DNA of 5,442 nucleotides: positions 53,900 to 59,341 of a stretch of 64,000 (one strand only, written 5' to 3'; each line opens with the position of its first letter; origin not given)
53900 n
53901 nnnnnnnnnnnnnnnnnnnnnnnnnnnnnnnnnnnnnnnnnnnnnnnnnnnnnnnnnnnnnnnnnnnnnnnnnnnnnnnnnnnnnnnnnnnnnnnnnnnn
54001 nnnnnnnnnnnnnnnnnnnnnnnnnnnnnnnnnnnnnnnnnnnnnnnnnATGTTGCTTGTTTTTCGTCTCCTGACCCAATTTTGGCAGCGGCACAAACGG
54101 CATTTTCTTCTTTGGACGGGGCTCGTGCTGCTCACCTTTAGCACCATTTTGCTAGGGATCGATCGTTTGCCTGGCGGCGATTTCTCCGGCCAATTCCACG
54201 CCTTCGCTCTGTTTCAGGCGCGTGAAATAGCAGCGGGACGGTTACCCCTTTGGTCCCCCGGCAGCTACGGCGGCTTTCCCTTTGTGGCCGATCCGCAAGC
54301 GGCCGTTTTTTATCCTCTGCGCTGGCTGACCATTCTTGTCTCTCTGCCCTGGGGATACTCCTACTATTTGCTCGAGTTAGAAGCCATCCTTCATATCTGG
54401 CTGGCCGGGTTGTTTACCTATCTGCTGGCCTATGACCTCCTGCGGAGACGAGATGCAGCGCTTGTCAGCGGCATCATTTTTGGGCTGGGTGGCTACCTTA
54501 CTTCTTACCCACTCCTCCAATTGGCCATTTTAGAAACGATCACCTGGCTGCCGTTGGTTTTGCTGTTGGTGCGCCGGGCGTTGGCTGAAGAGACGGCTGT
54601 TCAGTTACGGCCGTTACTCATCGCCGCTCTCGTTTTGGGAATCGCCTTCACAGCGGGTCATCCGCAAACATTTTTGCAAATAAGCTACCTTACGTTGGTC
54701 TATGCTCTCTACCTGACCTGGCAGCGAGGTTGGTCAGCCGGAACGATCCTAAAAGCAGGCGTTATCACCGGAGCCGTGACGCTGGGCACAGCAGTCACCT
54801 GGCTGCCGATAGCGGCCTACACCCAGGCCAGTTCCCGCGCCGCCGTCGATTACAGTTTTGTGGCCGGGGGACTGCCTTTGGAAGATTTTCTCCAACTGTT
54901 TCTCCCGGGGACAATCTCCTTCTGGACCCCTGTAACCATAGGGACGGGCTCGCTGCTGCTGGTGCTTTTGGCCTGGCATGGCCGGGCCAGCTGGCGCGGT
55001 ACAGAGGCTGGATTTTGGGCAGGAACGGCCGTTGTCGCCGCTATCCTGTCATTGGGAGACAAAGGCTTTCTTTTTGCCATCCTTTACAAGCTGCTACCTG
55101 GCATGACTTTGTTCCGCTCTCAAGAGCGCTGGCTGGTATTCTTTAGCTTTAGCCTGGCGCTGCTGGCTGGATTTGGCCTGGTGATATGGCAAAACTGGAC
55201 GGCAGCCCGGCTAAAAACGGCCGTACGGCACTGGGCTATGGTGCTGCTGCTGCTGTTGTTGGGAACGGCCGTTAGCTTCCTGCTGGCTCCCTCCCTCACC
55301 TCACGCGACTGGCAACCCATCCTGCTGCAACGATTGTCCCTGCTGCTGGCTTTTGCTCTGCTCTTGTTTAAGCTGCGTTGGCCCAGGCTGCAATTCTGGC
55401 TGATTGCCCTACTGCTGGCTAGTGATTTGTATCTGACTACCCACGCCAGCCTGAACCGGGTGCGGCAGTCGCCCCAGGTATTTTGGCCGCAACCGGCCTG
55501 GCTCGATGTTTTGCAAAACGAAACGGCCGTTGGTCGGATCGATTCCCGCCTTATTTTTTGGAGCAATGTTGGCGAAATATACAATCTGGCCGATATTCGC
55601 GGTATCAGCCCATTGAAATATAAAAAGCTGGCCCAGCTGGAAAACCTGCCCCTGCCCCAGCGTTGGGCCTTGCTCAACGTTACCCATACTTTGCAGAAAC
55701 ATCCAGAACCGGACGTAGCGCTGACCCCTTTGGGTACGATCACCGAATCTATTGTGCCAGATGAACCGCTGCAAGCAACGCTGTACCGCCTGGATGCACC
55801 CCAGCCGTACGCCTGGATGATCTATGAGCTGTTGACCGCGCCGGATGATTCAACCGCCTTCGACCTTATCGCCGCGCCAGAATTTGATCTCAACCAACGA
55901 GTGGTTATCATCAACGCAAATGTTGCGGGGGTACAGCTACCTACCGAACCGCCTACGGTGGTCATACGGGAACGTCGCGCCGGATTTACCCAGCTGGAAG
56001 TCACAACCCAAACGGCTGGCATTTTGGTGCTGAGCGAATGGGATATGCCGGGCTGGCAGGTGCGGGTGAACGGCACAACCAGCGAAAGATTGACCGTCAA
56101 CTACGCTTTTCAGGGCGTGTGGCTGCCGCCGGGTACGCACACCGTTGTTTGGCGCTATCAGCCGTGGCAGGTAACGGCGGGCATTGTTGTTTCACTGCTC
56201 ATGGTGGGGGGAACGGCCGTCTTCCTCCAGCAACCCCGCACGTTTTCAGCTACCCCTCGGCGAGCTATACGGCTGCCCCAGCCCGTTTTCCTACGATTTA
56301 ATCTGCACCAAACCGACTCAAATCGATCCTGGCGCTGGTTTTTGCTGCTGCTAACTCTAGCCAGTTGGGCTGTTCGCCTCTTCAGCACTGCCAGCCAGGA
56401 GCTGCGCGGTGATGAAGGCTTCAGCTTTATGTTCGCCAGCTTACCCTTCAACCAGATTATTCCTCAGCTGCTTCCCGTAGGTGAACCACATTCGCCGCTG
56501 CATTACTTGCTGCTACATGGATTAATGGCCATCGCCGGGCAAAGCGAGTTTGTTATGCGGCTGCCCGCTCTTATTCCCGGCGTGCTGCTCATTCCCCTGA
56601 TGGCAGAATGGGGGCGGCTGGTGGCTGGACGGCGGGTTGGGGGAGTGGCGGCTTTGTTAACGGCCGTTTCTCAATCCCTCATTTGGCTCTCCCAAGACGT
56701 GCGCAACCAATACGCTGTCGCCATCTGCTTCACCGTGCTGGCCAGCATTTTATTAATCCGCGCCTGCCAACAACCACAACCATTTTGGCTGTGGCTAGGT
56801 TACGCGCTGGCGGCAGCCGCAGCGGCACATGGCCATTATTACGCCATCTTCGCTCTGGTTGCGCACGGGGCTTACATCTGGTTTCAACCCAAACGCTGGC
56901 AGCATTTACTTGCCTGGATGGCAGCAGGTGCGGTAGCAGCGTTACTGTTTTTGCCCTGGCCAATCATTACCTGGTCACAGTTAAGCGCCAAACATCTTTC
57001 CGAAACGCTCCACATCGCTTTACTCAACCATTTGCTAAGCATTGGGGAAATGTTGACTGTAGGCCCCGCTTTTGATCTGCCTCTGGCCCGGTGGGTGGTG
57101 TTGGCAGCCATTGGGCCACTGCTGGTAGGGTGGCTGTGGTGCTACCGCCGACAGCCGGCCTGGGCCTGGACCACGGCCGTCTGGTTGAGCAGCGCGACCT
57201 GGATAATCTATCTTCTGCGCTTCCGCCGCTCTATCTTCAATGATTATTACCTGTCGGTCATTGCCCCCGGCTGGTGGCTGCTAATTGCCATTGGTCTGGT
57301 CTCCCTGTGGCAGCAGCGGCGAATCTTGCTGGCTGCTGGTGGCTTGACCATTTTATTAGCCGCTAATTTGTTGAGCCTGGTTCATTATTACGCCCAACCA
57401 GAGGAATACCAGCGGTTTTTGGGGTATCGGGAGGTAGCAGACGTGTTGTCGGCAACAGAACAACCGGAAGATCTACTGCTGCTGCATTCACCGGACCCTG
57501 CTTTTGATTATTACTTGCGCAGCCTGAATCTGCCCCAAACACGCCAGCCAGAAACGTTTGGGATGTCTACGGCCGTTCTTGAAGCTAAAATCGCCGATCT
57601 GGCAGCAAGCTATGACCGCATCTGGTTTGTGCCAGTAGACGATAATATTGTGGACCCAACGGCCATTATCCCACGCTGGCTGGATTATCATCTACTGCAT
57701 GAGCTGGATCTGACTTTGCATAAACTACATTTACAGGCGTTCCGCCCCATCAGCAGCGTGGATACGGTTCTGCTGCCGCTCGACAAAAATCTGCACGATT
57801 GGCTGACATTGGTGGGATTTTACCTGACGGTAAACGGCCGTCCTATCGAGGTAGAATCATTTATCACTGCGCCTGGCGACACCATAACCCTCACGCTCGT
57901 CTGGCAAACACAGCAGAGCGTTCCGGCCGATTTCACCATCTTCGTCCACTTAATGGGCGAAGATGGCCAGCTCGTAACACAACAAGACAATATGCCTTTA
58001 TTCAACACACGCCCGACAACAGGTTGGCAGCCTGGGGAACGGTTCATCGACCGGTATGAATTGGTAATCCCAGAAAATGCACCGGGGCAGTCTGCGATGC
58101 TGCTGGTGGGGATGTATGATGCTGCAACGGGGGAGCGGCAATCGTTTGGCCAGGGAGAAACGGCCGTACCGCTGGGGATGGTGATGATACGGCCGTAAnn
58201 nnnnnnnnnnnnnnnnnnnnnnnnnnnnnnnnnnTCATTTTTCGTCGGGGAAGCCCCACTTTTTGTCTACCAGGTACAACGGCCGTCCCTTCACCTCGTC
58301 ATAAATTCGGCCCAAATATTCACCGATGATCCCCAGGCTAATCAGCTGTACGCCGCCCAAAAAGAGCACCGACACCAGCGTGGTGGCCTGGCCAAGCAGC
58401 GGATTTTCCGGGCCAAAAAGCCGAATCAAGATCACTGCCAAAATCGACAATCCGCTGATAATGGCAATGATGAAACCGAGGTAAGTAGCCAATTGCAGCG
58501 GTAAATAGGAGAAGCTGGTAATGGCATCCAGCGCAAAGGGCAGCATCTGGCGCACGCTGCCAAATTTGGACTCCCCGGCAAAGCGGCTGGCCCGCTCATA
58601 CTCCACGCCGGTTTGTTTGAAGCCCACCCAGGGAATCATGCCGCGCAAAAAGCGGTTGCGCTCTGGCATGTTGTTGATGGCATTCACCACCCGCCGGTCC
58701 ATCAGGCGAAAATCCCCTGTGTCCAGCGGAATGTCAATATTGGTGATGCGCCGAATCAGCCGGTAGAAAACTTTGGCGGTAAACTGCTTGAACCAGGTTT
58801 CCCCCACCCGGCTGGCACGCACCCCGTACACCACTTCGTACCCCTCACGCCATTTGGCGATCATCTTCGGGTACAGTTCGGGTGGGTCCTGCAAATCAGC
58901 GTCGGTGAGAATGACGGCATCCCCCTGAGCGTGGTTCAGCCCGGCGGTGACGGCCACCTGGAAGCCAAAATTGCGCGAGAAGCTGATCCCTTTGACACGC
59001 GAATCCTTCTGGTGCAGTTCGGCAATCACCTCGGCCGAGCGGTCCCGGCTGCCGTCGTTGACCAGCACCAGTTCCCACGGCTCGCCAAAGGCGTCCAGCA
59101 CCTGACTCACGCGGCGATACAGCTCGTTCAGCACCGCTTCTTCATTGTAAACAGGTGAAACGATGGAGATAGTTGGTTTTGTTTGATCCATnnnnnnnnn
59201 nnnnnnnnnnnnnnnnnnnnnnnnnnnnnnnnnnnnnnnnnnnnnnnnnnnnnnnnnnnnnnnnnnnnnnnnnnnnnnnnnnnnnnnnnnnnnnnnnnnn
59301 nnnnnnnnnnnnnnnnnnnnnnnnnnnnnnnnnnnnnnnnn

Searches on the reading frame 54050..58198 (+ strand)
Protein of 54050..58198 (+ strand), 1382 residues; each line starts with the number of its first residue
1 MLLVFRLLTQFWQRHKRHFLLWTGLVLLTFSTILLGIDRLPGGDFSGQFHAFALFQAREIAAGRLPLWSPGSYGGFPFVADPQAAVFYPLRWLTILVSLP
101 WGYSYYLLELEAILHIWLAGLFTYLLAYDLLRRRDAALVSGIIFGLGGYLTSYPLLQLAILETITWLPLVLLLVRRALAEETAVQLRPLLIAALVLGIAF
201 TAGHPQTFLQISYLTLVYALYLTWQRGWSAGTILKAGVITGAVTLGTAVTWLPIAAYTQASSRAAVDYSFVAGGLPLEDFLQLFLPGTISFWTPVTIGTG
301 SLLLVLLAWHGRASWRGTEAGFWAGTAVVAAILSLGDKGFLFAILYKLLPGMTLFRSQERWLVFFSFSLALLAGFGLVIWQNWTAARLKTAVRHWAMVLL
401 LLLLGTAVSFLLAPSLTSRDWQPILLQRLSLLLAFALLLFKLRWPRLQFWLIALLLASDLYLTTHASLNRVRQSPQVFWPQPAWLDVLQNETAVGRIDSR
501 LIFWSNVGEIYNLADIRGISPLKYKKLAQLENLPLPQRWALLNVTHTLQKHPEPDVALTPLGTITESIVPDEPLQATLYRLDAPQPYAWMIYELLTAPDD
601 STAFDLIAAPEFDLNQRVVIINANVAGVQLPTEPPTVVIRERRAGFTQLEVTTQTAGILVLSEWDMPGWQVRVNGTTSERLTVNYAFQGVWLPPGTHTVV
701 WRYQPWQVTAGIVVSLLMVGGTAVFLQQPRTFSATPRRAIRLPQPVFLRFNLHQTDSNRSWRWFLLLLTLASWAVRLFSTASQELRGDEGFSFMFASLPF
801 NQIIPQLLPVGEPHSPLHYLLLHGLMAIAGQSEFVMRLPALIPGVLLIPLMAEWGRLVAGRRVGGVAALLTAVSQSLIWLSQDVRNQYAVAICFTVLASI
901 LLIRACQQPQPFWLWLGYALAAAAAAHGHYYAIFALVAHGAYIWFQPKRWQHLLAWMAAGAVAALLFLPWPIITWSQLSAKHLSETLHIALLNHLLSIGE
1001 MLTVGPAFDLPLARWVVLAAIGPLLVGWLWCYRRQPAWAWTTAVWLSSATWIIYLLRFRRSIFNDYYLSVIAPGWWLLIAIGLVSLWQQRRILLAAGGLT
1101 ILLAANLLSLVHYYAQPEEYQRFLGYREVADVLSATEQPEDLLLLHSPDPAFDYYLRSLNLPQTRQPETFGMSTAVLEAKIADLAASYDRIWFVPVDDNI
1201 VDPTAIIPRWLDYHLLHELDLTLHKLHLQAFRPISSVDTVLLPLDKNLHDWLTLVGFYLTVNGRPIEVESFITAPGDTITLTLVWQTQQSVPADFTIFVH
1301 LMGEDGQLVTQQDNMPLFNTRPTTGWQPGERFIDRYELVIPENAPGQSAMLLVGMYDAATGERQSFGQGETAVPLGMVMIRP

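Call 10: search_protein_families(library=pfam, proteins=[window:54050-58198:+], max_evalue=0.001)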
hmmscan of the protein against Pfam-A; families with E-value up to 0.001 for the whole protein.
window:54050-58198:+ (1382 aa): 2 families
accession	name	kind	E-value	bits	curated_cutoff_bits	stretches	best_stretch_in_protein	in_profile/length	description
PF13231.12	PMT_2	-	6.1e-11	43.2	26.1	1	814-970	2-157/160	Dolichyl-phosphate-mannose-protein mannosyltransferase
PF09586.16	YfhO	-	3.8e-07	29.3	28.5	1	650-715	769-835/835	Bacterial membrane protein YfhO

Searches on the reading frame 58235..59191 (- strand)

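Call 10: search_protein_families(library=pfam, proteins=[window:58235-59191:-], max_evalue=0.001)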
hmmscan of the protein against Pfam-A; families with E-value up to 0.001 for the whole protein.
window:58235-59191:- (318 aa): 3 families
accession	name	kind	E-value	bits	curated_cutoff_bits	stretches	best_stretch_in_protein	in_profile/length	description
PF00535.33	Glycos_transf_2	-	1.2e-35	123.3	23.3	1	9-170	1-165/168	Glycosyl transferase family 2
PF13641.12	Glyco_tranf_2_3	-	5.4e-05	23.8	27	1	6-172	1-174/230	Glycosyltransferase like family 2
PF10111.15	Glyco_tranf_2_2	-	0.00012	22.1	27.3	1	9-104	1-96/276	Glycosyltransferase like family 2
